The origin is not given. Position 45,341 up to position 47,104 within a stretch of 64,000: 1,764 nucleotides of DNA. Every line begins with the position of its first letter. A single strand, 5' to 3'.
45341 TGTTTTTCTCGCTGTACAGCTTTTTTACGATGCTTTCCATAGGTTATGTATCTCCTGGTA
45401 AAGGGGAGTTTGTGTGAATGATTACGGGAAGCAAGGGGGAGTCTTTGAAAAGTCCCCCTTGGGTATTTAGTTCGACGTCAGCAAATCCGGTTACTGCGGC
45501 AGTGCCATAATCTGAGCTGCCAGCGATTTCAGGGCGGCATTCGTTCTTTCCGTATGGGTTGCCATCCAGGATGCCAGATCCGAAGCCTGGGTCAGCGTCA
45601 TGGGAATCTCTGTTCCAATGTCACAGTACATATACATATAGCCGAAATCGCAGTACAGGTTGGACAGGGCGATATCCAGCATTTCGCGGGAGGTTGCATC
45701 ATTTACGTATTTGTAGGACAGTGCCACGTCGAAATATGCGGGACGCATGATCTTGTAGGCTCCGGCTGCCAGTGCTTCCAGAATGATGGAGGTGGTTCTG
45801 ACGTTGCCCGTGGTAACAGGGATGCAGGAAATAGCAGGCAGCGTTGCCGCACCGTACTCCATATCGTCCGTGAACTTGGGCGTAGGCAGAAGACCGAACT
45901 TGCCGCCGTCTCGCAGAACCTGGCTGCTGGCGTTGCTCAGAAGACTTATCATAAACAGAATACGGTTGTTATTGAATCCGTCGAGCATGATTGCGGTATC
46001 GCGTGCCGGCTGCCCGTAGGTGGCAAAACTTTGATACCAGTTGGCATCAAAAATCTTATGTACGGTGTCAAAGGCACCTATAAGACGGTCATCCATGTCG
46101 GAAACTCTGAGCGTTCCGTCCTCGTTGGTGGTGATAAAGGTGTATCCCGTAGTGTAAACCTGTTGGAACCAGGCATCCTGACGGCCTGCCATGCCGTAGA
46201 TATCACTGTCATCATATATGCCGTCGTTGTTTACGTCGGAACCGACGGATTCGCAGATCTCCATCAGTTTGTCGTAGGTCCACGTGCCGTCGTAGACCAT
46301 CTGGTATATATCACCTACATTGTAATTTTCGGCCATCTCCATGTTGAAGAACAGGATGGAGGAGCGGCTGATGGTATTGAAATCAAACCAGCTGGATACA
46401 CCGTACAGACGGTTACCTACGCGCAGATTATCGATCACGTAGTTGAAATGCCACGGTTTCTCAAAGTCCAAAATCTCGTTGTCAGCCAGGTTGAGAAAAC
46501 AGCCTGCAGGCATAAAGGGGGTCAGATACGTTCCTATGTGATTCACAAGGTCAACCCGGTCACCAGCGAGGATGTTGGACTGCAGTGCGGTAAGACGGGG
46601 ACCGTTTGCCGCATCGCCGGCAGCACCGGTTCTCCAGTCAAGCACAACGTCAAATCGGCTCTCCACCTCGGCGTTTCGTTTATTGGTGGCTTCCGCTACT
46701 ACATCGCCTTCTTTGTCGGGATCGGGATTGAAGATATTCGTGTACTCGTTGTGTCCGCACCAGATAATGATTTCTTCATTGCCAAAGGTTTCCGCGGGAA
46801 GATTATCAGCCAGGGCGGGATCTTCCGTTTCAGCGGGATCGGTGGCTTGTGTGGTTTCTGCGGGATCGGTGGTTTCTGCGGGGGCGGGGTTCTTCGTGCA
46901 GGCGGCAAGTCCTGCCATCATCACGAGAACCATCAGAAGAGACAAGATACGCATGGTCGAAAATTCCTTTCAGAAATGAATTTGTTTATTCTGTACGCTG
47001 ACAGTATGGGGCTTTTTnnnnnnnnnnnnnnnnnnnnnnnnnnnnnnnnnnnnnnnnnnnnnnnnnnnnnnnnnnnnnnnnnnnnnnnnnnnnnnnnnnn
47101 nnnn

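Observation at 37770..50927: Module 2: second giant + SBP system with a different accessory set (AraC, DUF4838-like, CapA-like, GH106-like, EutH-like)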

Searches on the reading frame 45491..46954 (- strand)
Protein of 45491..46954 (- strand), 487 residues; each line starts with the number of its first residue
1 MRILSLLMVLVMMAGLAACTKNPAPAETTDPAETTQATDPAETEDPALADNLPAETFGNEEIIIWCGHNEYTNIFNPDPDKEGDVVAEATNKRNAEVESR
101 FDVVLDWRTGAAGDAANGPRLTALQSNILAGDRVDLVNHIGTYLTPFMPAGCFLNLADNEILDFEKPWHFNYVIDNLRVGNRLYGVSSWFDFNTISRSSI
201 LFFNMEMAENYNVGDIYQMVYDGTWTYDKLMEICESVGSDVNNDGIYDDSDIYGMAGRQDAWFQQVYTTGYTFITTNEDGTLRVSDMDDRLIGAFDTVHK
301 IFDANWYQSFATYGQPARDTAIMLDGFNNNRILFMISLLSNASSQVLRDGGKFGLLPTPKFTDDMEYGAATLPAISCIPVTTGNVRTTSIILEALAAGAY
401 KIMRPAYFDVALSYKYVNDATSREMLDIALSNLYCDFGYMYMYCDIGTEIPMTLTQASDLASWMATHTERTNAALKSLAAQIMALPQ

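Call 5: search_protein_families(library=pfam, proteins=[window:45491-46954:-], max_evalue=0.01)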
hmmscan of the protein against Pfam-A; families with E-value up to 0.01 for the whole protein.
window:45491-46954:- (487 aa): 0 families

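Call 12: search_protein_families(library=ncbifam, proteins=[window:45491-46954:-], max_evalue=0.01)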
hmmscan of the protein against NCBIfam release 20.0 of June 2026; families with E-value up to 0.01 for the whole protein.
window:45491-46954:- (487 aa): 0 families

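Call 14: search_solved_structures(query=window:45491-46954:-, max_evalue=1)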
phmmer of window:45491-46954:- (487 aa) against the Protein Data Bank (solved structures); distinct sequences matched with E-value up to 1: 0.

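Call 16: find_homologous_proteins(query=window:45491-46954:-)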
Query window:45491-46954:- (487 aa): 45 proteins with E <= 0.001 among 8000 candidates.
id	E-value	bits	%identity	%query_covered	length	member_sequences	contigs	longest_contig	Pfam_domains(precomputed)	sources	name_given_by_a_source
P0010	0.0e+0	1122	100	100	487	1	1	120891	-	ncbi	-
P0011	3.7e-254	862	75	100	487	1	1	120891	-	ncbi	-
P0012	3.1e-243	826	72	100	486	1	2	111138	-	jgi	-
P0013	4.6e-240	815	71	100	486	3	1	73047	-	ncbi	-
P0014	1.3e-239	814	73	100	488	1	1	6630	-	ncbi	-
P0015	7.4e-226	768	66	100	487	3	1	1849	-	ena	-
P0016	8.4e-224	762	70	100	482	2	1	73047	-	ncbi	-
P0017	3.7e-215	733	65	100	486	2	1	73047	-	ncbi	-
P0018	2.5e-208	711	63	100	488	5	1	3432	-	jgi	-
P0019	5.7e-168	578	57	100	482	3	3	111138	-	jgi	-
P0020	4.0e-161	555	53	100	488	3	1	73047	-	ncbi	-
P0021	1.3e-159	550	53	97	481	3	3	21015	-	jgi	-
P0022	4.1e-157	542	53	99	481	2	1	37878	-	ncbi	-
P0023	2.4e-155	536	51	92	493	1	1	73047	-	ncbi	-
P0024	9.3e-133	461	45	100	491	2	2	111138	-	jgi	-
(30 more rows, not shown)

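Call 25: find_encoding_contigs(protein=P0012, flank=10000, max_places=3)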
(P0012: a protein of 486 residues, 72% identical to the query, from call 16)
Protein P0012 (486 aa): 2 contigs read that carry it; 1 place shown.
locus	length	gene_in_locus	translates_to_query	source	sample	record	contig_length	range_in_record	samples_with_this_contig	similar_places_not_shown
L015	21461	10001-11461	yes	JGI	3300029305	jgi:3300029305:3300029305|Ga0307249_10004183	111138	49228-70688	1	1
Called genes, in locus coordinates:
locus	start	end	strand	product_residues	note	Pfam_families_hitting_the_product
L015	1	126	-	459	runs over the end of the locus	PF10396:TrmE_N, PF12631:MnmE_helical, PF01926:MMR_HSR1, PF02421:FeoB_N (weak)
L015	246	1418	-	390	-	PF00266:Aminotran_5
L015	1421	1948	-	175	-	-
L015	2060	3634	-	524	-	-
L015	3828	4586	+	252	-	PF00797:Acetyltransf_2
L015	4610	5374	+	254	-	PF01026:TatD_DNase, PF04909:Amidohydro_2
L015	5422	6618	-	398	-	PF00702:Hydrolase, PF13419:HAD_2, PF13242:Hydrolase_like, PF04260:DUF436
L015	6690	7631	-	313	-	PF02779:Transket_pyr, PF02780:Transketolase_C, PF22613:Transketolase_C_1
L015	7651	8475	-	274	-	PF00456:Transketolase_N, PF13292:DXP_synthase_N, PF09364:XFP_N, PF00676:E1_dh, PF02775:TPP_enzyme_C (faint)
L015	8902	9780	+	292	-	PF04951:Peptidase_M55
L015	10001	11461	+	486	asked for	-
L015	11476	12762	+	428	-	-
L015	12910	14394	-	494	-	-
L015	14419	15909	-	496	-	-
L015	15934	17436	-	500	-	-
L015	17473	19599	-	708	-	PF02838:Glyco_hydro_20b, PF00728:Glyco_hydro_20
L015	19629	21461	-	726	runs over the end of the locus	PF08531:Bac_rhamnosid_N, PF05592:Bac_rhamnosid, PF17389:Bac_rhamnosid6H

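Call 36: search_solved_structures(query=A4, max_evalue=1)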
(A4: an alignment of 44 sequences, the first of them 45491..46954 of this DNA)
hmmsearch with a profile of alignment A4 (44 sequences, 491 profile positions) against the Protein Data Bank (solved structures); distinct sequences matched with E-value up to 1: 19.
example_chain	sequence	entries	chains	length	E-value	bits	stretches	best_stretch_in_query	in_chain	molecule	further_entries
6rjy_A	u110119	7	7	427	3.9e-06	29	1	109-316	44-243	Arabino-oligosaccharids-binding protein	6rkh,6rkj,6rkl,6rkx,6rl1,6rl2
6ffl_A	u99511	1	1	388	0.0026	19.7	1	231-368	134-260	Maltose/maltodextrin transport permease homologue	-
6q5g_A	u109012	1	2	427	0.0031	19.5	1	103-210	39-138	Sugar ABC transporter substrate-binding protein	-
6h0h_A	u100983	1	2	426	0.0031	19.4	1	103-210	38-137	Probable solute binding protein of ABC transporter system for sugars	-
3quf_A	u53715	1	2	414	0.04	15.8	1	323-393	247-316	Extracellular solute-binding protein, family 1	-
9xf5_A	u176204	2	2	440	0.13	14.1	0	1-48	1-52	ABC transporter substrate-binding protein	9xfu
2yp6_A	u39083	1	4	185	0.22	13.3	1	1-41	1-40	THIOREDOXIN FAMILY PROTEIN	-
2vrc_A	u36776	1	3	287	0.26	13.1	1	194-240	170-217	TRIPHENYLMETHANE REDUCTASE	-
2jl1_A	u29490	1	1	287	0.26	13.1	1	194-240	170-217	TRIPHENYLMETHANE REDUCTASE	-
2vrb_A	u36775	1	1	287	0.26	13.1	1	194-240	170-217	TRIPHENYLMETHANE REDUCTASE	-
2vrc_D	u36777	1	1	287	0.26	13.1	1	194-240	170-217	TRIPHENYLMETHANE REDUCTASE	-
3kd1_E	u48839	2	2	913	0.48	12.2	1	63-126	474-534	DNA polymerase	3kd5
4n91_A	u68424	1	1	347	0.5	12.2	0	3-30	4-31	TRAP dicarboxylate transporter, DctP subunit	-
9hbk_B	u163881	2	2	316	0.52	12.1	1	419-451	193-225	Entry-fusion complex protein OPG094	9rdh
8gp6_B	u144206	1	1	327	0.53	12.1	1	419-451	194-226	Myristoylated protein G9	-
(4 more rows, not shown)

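Call 37: search_protein_families(library=pfam, alignment_id=A4, max_evalue=0.1)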
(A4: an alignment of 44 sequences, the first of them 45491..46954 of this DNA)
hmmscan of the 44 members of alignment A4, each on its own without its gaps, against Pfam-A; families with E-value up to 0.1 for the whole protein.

A. member 1, window:45491-46954:- (487 aa): 1 family
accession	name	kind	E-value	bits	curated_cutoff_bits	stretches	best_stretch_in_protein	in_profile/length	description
PF22517.1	Mcm-like_N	-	0.064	14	26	0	457-479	45-67/82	Mcm-like, N-terminal domain, archaea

B. families by the number of members that match (of 44 scanned): 10 families
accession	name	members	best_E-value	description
PF01547.30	SBP_bac_1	10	2.6e-08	Bacterial extracellular solute-binding protein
PF13416.11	SBP_bac_8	3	4.3e-06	Bacterial extracellular solute-binding protein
PF21827.1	New_glue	3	0.009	New glue protein family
PF25721.1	T4_Y03C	1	0.0075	Phage T4 Y03C protein family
PF07172.16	GRP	1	0.011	Glycine rich protein family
PF24724.1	DUF7676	1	0.012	Family of unknown function (DUF7676)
PF12653.12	DUF3785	1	0.039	Protein of unknown function (DUF3785)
PF22517.1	Mcm-like_N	1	0.064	Mcm-like, N-terminal domain, archaea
PF20085.5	TGL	1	0.066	Protein-glutamine gamma-glutamyltransferase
PF20011.4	fvmJAB_N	1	0.084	JAB N-terminal domain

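Call 46: predict_structure(alignment_id=A4)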
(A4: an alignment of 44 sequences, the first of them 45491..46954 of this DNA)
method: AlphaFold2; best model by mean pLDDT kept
length: 487 residues; sequences in the alignment: 44
mean_pLDDT: 89.0   pTM: 0.85
mean pLDDT of the five models: 89.0, 88.8, 88.1, 87.7, 87.5
residues with pLDDT >= 90: 365; 70-90: 74; 50-70: 20; < 50: 28
segments of 3 or more residues with pLDDT < 50: 16-42
pLDDT, mean of each block of 10 residues (from residue 1): 60 48 32 38 71 96 92 89 89 97 95 72 94 97 95 96 96 95 97 95 95 96 97 95 85 94 94 91 96 97 95 90 93 95 89 92 94 97 98 98 93 82 93 95 95 95 98 97 91
secondary structure, 60 per line:
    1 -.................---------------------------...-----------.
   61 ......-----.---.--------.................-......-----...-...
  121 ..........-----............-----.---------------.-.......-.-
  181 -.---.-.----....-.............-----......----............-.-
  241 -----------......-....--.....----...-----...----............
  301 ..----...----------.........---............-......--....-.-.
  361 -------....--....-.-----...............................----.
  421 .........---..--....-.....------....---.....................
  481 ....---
elements in order: H2-18 E60-66 H85-101 E103-108 H118-130 E136-140 H141-147 H171-177 H193-196 E198-204 H205-210 H216-221 H227-237 E252-257 H259-262 H265-269 E274-276 E282-284 H289-302 E307-309 H320-328 E332-338 H339-343 H345-350 E353-356 E368-371 E374-377 H385-415 H420-429 H437-440 H442-446 H453-456 H460-484

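Call 50: fold_search(model_id=the predicted structure, library=pdb)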
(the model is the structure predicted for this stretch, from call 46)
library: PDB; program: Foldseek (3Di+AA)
matches with E <= 10: 1301; with E <= 0.001: 995
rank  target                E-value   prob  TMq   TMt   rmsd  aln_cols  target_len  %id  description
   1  5f7v_A                2.4e-14  1.00  0.51  0.61   7.6       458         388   13  ABC substrate-binding protein Lmo0181 from Listeria monocytogenes in complex with cycloalternan (released 2016-09-07)
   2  1eu8_A                5.8e-14  1.00  0.50  0.57   7.1       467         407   15  STRUCTURE OF TREHALOSE MALTOSE BINDING PROTEIN FROM THERMOCOCCUS LITORALIS (released 2001-03-14)
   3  6jar_A                6.8e-14  1.00  0.50  0.58   7.4       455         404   16  Crystal structure of ABC transporter alpha-glycoside-binding mutant protein R49A in complex with maltose (released 2019-10-30)
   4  3jzj_A                7.6e-14  1.00  0.51  0.62   7.1       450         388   13  Crystal structures of the GacH receptor of Streptomyces glaucescens GLA.O in the unliganded form and in complex with a (released 2010-02-16)
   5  7x0i_B                7.6e-14  1.00  0.52  0.60   7.1       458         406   12  Crystal structure of sugar binding protein CbpB from Clostridium thermocellum (released 2022-09-14)
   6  6j9w_A                1.1e-13  1.00  0.47  0.54   8.0       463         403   16  Crystal structure of ABC transporter alpha-glycoside-binding protein in complex with trehalose (released 2019-10-30)
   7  6jaq                  1.1e-13  1.00  0.47  0.54   8.0       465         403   16  Crystal structure of ABC transporter alpha-glycoside-binding mutant protein R356A in complex with glucose (released 2019-10-30)
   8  6jb0_A                1.2e-13  1.00  0.48  0.56   7.8       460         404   16  Crystal structure of ABC transporter alpha-glycoside-binding mutant protein W287A in complex with trehalose (released 2019-10-30)
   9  7x0k_B                1.2e-13  1.00  0.54  0.62   6.5       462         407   12  Crystal structure of sugar binding protein CbpB complexed wtih cellotriose from Clostridium thermocellum (released 2022-09-14)
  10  3k01                  1.3e-13  1.00  0.56  0.68   6.4       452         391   13  Crystal structures of the GacH receptor of Streptomyces glaucescens GLA.O in the unliganded form and in complex with aca (released 2010-02-16)
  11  6jal                  1.4e-13  1.00  0.53  0.61   7.2       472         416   15  Crystal structure of ABC transporter alpha-glycoside-binding mutant protein R356A in ligand free form (released 2019-10-30)
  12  7vfq_B                1.5e-13  1.00  0.56  0.66   5.6       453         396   13  Wild type GltA from Bifidobacterium infantis JCM 1222 complexed with lacto-N-tetraose (released 2022-09-14)
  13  7x0i_A                1.5e-13  1.00  0.53  0.61   6.7       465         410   11  Crystal structure of sugar binding protein CbpB from Clostridium thermocellum (released 2022-09-14)
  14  6jai_A                1.8e-13  1.00  0.49  0.56   7.7       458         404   16  Crystal structure of ABC transporter alpha-glycoside-binding mutant protein D118A in complex with maltose (released 2019-10-30)
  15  6jan_A                2.0e-13  1.00  0.48  0.56   7.8       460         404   16  Crystal structure of ABC transporter alpha-glycoside-binding mutant protein R356A in complex with maltose (released 2019-10-30)
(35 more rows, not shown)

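Call 54: find_encoding_contigs(protein=P0013, flank=10000, max_places=2)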
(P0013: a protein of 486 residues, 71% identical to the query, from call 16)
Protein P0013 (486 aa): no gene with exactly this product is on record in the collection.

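Call 57: find_encoding_contigs(protein=P0021, flank=10000, max_places=3)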
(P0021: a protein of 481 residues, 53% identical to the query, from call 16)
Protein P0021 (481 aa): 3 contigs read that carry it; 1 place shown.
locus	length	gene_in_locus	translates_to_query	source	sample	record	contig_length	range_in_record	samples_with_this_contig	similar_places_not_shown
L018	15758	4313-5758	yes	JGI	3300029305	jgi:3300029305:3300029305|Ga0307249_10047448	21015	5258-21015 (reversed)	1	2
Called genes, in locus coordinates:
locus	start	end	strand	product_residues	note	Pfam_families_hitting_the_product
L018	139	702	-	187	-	PF00583:Acetyltransf_1, PF13673:Acetyltransf_10 (weak), PF13508:Acetyltransf_7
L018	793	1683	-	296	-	PF00753:Lactamase_B (weak)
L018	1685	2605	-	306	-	PF00701:DHDPS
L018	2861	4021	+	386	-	PF03600:CitMHS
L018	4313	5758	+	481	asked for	-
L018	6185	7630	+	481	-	-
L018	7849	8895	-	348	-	PF01522:Polysacc_deac_1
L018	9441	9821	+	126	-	PF12957:DUF3846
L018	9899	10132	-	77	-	PF01381:HTH_3 (weak)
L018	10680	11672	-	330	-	PF04851:ResIII, PF00270:DEAD (weak)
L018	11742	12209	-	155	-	PF03432:Relaxase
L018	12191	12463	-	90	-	PF21983:NikA-like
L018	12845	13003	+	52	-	-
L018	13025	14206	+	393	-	PF14659:Phage_int_SAM_3 (weak), PF00589:Phage_integrase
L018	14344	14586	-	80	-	-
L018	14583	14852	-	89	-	PF13560:HTH_31 (weak), PF01381:HTH_3 (weak)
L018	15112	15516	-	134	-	-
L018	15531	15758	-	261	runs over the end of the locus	-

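Call 66: find_related_loci(query=A6, collection=metagenome_contigs, flank=8000)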
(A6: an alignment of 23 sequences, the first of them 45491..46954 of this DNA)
Query A6 (487 aa) in metagenome_contigs; peptide patterns used: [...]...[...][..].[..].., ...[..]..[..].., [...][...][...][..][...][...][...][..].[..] (x = any residue, [..] = any of these).
600 stretches matched a pattern (row limit reached: there are more); 399 encode a relative of the query (tblastn E <= 1e-3); the best 80 are kept; 80 distinct loci.
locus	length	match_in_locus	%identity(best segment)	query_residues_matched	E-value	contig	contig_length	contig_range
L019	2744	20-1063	35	135-481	7e-68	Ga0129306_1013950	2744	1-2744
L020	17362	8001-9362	30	6-465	4e-63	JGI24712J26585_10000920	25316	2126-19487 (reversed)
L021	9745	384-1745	30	6-465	3e-63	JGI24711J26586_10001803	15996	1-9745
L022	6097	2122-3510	30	1-470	1e-54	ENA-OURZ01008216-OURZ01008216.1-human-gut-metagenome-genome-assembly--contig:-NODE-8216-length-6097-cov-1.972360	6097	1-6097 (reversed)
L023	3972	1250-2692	29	2-480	3e-54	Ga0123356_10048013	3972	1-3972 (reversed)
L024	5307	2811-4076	33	18-441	2e-52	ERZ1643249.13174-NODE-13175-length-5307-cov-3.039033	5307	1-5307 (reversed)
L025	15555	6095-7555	28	2-480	8e-49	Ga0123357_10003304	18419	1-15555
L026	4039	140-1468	28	3-441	4e-48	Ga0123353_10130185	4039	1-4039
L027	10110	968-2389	28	3-471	1e-47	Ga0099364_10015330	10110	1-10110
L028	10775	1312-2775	28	2-484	9e-47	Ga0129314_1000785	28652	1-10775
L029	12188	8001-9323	29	2-441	4e-46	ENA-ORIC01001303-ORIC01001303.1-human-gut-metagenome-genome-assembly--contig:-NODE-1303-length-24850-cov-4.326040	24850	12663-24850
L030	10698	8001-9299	27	1-440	5e-45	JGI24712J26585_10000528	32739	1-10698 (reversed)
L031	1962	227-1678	28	16-485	6e-45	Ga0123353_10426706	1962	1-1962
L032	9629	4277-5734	27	2-484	6e-44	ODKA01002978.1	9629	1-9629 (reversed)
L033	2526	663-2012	29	26-484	3e-44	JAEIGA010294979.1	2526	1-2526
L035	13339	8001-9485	27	2-485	2e-43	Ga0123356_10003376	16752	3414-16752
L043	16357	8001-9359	28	3-454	1e-41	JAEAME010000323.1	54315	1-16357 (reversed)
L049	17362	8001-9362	29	25-479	3e-40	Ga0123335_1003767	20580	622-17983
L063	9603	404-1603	27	80-478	5e-38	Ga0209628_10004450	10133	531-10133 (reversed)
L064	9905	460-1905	27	18-485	9e-38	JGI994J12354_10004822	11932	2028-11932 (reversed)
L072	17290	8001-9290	26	1-438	5e-37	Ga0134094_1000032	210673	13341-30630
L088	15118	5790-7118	28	16-447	1e-35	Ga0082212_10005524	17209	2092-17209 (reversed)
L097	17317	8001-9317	25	3-436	7e-35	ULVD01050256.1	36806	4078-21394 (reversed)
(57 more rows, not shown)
